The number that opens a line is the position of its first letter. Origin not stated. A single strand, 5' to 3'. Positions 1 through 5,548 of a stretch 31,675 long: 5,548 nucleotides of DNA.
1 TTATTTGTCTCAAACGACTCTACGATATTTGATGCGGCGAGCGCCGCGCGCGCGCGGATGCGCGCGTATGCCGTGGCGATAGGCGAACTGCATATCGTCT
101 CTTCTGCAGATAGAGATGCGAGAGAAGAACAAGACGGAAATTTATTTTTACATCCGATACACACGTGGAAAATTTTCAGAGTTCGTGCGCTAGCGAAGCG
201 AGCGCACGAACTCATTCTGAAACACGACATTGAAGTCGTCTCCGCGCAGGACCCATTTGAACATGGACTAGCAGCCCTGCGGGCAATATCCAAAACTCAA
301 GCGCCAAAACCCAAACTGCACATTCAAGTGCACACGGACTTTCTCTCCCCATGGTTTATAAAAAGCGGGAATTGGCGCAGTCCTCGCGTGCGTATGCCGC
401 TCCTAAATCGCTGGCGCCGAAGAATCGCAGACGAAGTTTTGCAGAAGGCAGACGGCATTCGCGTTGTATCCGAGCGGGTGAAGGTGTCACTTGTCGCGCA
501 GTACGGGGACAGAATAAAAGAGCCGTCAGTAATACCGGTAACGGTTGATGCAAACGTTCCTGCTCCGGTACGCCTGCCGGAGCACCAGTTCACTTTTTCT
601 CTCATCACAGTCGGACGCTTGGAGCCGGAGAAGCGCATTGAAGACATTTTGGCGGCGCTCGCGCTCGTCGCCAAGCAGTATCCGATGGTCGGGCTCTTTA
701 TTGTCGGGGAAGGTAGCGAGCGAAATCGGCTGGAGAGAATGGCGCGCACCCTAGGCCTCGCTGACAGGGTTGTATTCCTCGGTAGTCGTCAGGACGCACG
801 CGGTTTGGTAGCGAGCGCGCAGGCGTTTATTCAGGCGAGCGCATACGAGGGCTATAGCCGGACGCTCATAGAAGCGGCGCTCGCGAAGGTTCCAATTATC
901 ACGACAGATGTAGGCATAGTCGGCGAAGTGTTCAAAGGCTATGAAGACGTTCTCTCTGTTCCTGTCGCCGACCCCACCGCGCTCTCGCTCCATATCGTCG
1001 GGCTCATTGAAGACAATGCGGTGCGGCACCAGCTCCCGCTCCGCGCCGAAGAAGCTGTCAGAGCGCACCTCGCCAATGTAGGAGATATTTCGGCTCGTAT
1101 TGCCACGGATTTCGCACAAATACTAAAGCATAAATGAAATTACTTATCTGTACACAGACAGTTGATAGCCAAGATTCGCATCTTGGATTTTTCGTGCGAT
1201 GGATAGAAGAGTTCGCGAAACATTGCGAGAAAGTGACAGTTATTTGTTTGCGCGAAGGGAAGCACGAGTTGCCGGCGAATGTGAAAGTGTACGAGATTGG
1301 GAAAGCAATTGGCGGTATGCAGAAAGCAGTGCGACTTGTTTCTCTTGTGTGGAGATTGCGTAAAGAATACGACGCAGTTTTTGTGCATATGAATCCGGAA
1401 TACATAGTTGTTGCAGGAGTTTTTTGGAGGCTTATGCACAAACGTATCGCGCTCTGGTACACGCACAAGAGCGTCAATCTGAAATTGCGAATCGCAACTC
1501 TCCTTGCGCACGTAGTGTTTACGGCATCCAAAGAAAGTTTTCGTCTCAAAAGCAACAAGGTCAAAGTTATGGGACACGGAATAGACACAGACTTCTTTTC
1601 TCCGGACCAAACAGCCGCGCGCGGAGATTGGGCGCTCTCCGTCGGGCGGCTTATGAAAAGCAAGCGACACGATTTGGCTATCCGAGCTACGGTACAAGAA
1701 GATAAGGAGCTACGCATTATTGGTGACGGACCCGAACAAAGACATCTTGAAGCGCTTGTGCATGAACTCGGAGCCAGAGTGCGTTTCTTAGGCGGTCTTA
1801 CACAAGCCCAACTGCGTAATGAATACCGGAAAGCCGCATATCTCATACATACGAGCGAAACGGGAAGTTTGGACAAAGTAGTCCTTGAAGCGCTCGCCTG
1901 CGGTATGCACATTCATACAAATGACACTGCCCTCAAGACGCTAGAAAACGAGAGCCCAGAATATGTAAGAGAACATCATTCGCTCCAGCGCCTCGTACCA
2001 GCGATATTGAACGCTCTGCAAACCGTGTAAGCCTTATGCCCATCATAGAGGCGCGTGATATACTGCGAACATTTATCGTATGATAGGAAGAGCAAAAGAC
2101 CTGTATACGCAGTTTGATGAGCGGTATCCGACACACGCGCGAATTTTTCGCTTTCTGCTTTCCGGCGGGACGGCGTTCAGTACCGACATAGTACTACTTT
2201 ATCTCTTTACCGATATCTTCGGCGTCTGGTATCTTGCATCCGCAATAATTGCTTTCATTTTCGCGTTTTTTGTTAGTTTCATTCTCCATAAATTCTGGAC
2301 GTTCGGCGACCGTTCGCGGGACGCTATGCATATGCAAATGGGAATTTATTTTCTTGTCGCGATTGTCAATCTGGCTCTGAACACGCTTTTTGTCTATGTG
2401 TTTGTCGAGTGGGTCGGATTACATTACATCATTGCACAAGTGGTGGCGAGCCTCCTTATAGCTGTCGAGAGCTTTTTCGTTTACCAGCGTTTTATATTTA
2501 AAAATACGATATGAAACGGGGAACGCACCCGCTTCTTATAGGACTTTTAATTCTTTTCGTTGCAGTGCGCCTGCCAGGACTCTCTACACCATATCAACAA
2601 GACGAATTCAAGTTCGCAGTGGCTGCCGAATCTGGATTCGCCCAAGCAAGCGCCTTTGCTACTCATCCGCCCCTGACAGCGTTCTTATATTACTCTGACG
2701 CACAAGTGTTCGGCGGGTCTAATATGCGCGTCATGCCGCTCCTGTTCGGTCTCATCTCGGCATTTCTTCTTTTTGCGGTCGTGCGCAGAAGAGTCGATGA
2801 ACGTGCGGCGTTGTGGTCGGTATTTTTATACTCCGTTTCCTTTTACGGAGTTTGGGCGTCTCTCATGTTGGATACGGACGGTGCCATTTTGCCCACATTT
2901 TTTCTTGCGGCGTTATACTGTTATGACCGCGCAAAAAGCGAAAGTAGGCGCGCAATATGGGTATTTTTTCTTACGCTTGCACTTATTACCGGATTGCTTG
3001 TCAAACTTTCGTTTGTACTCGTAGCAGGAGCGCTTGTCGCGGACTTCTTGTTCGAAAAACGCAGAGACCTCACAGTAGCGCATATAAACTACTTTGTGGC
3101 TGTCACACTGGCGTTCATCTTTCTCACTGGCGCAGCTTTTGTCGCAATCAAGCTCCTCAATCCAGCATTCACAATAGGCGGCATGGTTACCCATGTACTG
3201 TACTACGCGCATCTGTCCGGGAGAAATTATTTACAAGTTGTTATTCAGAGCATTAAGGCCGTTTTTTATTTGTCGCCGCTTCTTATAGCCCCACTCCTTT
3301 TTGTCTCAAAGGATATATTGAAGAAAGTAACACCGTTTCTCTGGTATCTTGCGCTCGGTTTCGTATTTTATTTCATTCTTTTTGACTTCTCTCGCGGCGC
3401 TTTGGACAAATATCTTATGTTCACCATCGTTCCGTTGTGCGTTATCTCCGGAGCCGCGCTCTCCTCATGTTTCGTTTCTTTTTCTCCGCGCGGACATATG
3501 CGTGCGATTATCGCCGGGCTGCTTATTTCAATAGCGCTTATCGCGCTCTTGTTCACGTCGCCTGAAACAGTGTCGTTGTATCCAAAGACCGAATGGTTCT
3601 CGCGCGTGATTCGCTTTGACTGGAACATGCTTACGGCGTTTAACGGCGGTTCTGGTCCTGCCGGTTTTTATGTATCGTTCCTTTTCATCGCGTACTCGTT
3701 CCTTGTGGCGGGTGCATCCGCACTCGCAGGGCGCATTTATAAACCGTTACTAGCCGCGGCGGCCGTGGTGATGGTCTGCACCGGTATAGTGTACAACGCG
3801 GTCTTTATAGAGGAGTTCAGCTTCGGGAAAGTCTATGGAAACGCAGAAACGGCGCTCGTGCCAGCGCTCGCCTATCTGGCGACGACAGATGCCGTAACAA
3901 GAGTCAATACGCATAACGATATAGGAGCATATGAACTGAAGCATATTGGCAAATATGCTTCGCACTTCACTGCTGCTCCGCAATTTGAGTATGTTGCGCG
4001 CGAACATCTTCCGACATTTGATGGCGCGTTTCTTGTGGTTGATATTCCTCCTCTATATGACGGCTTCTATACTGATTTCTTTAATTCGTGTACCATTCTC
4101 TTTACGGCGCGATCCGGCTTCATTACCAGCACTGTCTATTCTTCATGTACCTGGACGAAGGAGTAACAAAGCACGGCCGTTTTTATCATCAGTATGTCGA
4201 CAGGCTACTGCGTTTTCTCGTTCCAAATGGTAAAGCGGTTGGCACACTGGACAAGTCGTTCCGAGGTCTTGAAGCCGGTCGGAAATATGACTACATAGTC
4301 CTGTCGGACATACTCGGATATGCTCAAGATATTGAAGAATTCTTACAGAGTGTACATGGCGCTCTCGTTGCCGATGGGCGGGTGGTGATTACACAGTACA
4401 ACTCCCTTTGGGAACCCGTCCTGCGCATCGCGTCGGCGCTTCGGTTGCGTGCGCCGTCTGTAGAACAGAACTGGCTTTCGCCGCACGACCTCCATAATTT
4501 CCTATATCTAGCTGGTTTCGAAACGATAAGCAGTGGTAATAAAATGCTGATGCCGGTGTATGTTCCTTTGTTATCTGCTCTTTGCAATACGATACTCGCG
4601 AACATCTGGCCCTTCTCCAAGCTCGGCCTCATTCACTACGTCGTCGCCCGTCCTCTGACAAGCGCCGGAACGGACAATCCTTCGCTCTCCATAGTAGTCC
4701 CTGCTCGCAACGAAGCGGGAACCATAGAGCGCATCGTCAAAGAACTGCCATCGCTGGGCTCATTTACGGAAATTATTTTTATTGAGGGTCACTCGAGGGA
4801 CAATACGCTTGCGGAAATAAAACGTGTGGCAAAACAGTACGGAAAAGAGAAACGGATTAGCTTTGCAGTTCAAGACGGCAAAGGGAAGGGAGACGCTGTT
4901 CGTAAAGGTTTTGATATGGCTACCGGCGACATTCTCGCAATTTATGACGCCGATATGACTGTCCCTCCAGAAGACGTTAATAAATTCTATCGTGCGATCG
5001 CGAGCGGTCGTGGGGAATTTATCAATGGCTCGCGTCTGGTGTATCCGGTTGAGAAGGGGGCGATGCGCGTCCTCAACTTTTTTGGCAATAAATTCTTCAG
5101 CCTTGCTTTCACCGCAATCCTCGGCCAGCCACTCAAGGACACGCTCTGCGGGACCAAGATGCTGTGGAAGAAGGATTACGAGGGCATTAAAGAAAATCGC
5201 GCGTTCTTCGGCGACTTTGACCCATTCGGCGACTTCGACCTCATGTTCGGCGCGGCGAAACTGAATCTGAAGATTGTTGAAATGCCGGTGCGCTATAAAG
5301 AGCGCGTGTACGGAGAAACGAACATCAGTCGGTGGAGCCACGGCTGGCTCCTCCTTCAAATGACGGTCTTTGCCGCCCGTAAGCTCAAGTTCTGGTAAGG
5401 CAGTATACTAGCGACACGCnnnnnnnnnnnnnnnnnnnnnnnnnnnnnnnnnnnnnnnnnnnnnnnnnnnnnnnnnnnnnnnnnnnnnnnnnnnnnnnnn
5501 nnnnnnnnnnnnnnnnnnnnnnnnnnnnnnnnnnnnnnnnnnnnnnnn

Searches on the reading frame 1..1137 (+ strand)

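Call 5: search_protein_families(library=pfam, proteins=[window:1-1137:+], max_evalue=0.01)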
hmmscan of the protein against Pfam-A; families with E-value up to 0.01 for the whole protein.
window:1-1137:+ (378 aa): 5 families
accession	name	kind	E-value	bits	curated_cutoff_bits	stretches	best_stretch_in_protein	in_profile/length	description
PF00534.26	Glycos_transf_1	-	5.6e-28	98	26.4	1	201-345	18-165/172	Glycosyl transferases group 1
PF13692.12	Glyco_trans_1_4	-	1e-25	91.1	27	1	200-338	3-142/142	Glycosyl transferases group 1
PF13439.12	Glyco_transf_4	-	3.5e-10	40.6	28.5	1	29-184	21-168/170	Glycosyltransferase Family 4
PF20706.3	GT4-conflict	-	3.1e-06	26.9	26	1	131-303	128-312/385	Family 4 Glycosyltransferase in conflict systems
PF13579.12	Glyco_trans_4_4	-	0.0011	19.8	29.7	1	32-171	23-149/158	Glycosyl transferase 4-like domain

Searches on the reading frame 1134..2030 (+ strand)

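Call 5: search_protein_families(library=pfam, proteins=[window:1134-2030:+], max_evalue=0.01)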
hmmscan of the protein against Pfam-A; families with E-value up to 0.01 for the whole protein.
window:1134-2030:+ (298 aa): 3 families
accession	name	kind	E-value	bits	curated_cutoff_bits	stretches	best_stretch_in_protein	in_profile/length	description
PF00534.26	Glycos_transf_1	-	4e-14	53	26.4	1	167-260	18-119/172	Glycosyl transferases group 1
PF13692.12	Glyco_trans_1_4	-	1.6e-13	51.5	27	1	168-295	5-140/142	Glycosyl transferases group 1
PF13477.12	Glyco_trans_4_2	-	0.00068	20.3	23.4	1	18-97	11-93/139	Glycosyl transferase 4-like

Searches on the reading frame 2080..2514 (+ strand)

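Call 5: search_protein_families(library=pfam, proteins=[window:2080-2514:+], max_evalue=0.01)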
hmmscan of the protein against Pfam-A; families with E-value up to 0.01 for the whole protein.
window:2080-2514:+ (144 aa): 1 family
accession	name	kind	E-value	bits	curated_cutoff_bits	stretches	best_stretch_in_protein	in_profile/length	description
PF04138.20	GtrA_DPMS_TM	-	2.2e-24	86.4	26.1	1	24-140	1-117/117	GtrA/DPMS, transmembrane domain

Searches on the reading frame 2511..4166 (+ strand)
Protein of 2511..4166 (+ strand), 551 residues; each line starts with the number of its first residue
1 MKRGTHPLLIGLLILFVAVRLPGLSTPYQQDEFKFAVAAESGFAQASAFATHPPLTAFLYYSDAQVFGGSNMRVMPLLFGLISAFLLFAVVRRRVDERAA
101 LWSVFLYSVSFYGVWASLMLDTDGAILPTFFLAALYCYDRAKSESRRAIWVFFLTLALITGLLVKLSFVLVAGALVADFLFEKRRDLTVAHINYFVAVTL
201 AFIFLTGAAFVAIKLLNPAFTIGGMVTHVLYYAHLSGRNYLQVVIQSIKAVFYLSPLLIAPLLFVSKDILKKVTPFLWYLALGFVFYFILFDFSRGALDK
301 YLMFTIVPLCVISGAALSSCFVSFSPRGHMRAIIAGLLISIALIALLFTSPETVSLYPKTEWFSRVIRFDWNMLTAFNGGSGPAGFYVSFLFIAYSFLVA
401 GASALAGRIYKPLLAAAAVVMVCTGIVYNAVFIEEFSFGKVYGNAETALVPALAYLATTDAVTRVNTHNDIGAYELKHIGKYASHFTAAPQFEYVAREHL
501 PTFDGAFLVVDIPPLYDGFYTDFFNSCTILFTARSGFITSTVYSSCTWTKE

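Call 5: search_protein_families(library=pfam, proteins=[window:2511-4166:+], max_evalue=0.01)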
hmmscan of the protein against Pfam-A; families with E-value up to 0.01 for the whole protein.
window:2511-4166:+ (551 aa): 1 family
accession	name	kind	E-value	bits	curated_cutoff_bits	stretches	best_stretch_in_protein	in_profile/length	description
PF13231.12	PMT_2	-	4e-12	47.1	26.1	1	52-205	2-154/160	Dolichyl-phosphate-mannose-protein mannosyltransferase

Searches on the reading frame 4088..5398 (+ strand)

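Call 5: search_protein_families(library=pfam, proteins=[window:4088-5398:+], max_evalue=0.01)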
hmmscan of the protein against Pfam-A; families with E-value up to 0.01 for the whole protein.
window:4088-5398:+ (436 aa): 6 families
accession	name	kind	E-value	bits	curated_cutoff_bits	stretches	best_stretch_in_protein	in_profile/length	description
PF00535.33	Glycos_transf_2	-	1.8e-22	80.5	23.3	1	201-361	1-161/168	Glycosyl transferase family 2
PF13641.12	Glyco_tranf_2_3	-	6e-07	30.1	27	1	198-295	1-102/230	Glycosyltransferase like family 2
PF13489.12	Methyltransf_23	-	9.8e-07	29.1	27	1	62-148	77-163/164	Methyltransferase domain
PF10111.15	Glyco_tranf_2_2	-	5.4e-06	26.5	27.3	1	201-322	1-124/276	Glycosyltransferase like family 2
PF08242.18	Methyltransf_12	-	0.0015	19.7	30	1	62-99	64-98/98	Methyltransferase domain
PF13506.12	Glyco_transf_21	-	0.0059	16.5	21.7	0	272-363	23-112/174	Glycosyl transferase family 21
